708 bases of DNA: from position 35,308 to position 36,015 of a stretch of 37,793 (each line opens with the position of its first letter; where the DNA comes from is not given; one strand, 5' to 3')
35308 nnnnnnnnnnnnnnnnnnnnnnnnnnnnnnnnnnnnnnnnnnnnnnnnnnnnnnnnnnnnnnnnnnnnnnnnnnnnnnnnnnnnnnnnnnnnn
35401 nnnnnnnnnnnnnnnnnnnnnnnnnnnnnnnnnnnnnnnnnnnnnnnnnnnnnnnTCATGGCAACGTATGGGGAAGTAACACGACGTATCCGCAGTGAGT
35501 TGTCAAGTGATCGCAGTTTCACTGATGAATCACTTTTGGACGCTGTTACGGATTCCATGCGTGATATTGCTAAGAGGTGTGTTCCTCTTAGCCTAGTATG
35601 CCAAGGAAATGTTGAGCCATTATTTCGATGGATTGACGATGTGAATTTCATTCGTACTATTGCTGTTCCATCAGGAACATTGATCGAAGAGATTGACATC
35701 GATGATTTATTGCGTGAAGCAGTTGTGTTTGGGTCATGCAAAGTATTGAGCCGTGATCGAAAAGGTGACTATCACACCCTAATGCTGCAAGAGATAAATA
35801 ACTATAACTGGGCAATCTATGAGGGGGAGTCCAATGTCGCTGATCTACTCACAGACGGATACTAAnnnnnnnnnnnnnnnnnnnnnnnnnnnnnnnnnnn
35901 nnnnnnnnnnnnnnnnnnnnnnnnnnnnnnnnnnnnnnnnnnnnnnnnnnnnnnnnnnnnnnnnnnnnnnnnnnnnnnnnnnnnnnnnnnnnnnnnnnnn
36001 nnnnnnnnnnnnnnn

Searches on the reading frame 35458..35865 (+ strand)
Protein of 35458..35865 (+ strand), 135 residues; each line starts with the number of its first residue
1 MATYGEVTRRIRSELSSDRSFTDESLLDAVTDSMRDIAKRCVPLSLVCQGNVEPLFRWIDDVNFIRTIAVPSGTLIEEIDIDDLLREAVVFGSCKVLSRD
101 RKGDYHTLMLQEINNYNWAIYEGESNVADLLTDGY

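Call 13: search_protein_families(library=phrogs, proteins=[window:35458-35865:+], max_evalue=0.001)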
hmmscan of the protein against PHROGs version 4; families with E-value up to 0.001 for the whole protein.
window:35458-35865:+ (135 aa): 1 family
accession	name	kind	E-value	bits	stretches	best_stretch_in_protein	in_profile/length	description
phrog_9292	-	unknown function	3e-05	25.3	1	23-117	24-120/134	-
